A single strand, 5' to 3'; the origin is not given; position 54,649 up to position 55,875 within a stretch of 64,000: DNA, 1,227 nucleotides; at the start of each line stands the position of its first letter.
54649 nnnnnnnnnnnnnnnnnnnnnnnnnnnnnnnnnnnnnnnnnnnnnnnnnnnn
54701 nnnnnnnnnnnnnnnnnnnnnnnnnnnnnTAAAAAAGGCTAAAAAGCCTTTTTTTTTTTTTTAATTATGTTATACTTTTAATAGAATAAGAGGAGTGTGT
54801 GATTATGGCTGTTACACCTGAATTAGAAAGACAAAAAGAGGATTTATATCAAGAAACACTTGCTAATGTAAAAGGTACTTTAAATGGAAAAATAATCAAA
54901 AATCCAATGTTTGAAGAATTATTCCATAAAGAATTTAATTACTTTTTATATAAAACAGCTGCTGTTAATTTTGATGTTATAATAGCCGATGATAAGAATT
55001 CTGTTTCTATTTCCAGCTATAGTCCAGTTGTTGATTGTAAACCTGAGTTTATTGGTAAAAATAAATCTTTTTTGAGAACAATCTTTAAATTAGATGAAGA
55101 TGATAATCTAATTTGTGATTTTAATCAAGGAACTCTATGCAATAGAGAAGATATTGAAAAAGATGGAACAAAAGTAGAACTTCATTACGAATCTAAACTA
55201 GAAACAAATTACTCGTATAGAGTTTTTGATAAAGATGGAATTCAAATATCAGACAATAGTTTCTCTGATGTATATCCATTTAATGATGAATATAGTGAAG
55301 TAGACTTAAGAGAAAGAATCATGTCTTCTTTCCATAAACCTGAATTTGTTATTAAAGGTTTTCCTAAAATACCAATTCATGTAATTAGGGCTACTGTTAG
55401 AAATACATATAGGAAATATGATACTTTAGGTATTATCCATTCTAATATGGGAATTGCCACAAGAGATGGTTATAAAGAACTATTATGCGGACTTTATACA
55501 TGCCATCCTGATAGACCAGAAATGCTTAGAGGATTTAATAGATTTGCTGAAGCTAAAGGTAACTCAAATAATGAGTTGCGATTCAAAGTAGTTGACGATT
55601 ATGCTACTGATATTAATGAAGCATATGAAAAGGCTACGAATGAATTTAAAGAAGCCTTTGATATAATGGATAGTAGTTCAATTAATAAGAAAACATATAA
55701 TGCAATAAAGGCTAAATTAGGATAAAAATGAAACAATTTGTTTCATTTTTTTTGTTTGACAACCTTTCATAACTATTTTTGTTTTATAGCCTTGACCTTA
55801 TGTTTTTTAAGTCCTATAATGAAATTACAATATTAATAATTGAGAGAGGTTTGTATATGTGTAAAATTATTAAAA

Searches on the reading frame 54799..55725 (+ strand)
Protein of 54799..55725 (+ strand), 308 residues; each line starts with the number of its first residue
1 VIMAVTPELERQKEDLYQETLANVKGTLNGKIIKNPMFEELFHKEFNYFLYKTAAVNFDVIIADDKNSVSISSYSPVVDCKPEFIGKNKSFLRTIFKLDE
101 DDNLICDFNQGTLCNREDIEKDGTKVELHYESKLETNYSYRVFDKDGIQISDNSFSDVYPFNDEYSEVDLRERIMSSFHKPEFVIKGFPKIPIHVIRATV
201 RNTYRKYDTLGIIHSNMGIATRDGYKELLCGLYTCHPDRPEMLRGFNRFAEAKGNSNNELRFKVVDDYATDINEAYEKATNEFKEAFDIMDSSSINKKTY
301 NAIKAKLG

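Call 4: search_protein_families(library=pfam, proteins=[window:54799-55725:+], max_evalue=0.01)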
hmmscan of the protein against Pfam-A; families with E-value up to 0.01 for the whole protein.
window:54799-55725:+ (308 aa): 0 families

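Call 18: find_homologous_proteins(query=window:54805-55725:+, max_evalue=0.001)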
Query window:54805-55725:+ (306 aa): 20 proteins with E <= 0.001 among 535 candidates.
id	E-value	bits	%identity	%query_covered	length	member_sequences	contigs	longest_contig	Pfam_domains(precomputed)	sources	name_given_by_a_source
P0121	3.9e-203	691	100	100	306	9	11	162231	-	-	-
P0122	9.5e-151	519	73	100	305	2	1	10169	-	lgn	-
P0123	2.0e-140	485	72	97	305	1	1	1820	-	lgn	-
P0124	7.8e-137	473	69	98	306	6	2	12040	-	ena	-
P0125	6.5e-133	461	66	97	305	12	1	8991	-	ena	-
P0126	3.7e-129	448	64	98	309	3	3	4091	-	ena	-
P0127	5.7e-124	431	65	93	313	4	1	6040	-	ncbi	-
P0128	1.5e-120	420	60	98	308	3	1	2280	-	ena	-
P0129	7.9e-120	418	60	99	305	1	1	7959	-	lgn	-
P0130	1.7e-117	410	59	94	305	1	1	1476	-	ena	-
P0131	4.2e-100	353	55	98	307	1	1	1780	-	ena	-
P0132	3.6e-99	350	54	99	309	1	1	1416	-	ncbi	-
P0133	2.6e-98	347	53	98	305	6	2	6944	-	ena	-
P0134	3.0e-96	340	54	95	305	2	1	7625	-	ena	-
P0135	4.1e-95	336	54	95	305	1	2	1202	-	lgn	-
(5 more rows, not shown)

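Call 20: find_related_loci(query=A1, collection=genome_contigs, flank=10000)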
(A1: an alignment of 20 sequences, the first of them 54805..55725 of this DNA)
Query A1 (306 aa) in genome_contigs; peptide patterns used: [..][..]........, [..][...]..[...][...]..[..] (x = any residue, [..] = any of these).
441 stretches matched a pattern; 7 encode a relative of the query (tblastn E <= 1e-3); 7 distinct loci.
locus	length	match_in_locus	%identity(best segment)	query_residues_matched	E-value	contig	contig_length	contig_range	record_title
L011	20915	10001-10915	73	1-305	1e-157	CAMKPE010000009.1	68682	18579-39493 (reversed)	MAG: uncultured Clostridium sp. isolate SRR12081297_bin.2_metaWRAP_v1.3_MAG genome assembly, contig: ERZ12289777.418, wh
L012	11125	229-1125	53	2-301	3e-105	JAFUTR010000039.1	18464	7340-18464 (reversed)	MAG: Bacilli bacterium isolate RGIG4816 Roe_deer_Reticulum.Co__c721803, whole genome shotgun sequence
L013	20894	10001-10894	54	3-301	3e-99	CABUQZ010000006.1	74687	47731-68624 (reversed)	MAG TPA_asm: uncultured Clostridium sp. isolate MGYG-HGUT-04303 genome assembly, contig: GUT_GENOME265610_6, whole genom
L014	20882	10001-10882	47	12-305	4e-88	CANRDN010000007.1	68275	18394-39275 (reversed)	MAG: uncultured Bacilli bacterium isolate Lapin-026__bin19 genome assembly, contig: Lapin-026__NODE_398_length_68275_cov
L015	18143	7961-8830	48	13-305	7e-88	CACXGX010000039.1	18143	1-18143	MAG: uncultured Erysipelotrichaceae bacterium isolate RUG11250 genome assembly, contig: RUG11250_asm_39, whole genome sh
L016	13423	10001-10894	36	7-305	2e-55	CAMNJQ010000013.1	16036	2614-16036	MAG: uncultured Clostridium sp. isolate SRR873599_bin.28_metaWRAP_v1.3_MAG genome assembly, contig: ERZ1756080.1155402,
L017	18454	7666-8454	40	19-282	1e-50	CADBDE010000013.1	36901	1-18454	MAG: uncultured Erysipelotrichaceae bacterium isolate RUG13868 genome assembly, contig: RUG13868_asm_13, whole genome sh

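Call 31: search_protein_families(library=ncbifam, proteins=[window:54805-55725:+], max_evalue=0.01)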
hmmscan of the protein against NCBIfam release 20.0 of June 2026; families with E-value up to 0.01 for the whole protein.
window:54805-55725:+ (306 aa): 1 family
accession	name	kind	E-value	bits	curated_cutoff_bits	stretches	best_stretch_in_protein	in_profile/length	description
NF011099.0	PRK14526.1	equivalog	0.0097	15.6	223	0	90-135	131-175/211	adenylate kinase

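Call 62: search_solved_structures(query=A1, max_evalue=10)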
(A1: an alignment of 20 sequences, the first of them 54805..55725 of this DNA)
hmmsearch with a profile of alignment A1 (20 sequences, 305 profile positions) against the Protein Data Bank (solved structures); distinct sequences matched with E-value up to 10: 1.
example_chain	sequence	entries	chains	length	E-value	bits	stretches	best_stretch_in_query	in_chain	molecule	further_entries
9mlu_C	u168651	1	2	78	0.25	13.5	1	274-301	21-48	Fibronectin-binding protein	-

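Call 63: search_protein_families(library=pfam, alignment_id=A1, max_evalue=1)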
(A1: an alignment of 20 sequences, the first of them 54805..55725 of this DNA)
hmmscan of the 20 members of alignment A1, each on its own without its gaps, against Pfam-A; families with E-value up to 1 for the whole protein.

A. member 1, window:54805-55725:+ (306 aa): 1 family
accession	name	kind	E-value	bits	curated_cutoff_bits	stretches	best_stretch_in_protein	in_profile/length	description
PF16857.10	RNA_pol_inhib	-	0.29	11.6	27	1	266-287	19-41/47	RNA polymerase inhibitor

B. families by the number of members that match (of 20 scanned): 15 families
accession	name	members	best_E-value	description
PF09018.17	Phage_Capsid_P3_N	1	0.0075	P3 major capsid protein N-terminal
PF13869.12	NUDIX_2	1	0.024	Nucleotide hydrolase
PF23229.2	DUF7067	1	0.036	Alpha-glucan water dikinase, DUF7067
PF20636.2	SMN_G2-BD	1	0.061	Survival Motor Neuron, Gemin2-binding domain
PF20735.2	Lambda_ea8_5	1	0.079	Bacteriophage lambda ea8.5-related domain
PF07464.16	ApoLp-III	1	0.083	Apolipophorin-III precursor (apoLp-III)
PF17150.9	CHASE6_C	1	0.097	C-terminal domain of two-partite extracellular sensor domain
PF15637.11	Tox-HNH-HHH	1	0.11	HNH/Endo VII superfamily nuclease toxin with a HHH motif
PF18191.6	PnpCD_PnpD_N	1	0.14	Hydroquinone 1,2-dioxygenase large subunit N-terminal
PF12356.13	BIRC6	1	0.15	Baculoviral IAP repeat-containing protein 6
PF17789.7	MG4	1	0.17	Macroglobulin domain MG4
PF16040.10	APD1-4_N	1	0.17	E3 ubiquitin-protein ligase APD1-4, N-terminal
PF13683.12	rve_3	1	0.25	Integrase core domain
PF16857.10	RNA_pol_inhib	1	0.29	RNA polymerase inhibitor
PF16779.11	DMP12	1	0.61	DNA-mimic protein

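Call 76: search_protein_families(library=pfam, proteins=[L016:4436-5986:-, L016:6131-6676:+, L016:6670-7854:+, L016:11016-11945:+, L016:11966-12679:+], max_evalue=0.001)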
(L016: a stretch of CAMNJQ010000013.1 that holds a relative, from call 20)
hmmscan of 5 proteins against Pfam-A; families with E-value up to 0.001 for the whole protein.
L016:4436-5986:- (516 aa): 3 families
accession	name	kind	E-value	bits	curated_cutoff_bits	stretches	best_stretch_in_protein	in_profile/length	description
PF00437.27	T2SSE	-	2.5e-124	415.1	24.9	1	9-388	6-370/370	Type II/IV secretion system protein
PF13401.12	AAA_22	-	5.8e-05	23.9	27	1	145-192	5-52/130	AAA domain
PF13173.12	AAA_14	-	0.00079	19.9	27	0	145-237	2-85/129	AAA domain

L016:6131-6676:+ (181 aa): 0 families

L016:6670-7854:+ (394 aa): 0 families

L016:11016-11945:+ (309 aa): 0 families

L016:11966-12679:+ (237 aa): 1 family
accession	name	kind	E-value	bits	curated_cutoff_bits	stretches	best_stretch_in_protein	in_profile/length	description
PF06013.18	WXG100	-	6.9e-06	26.7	27.3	1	3-86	2-85/86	Proteins of 100 residues with WXG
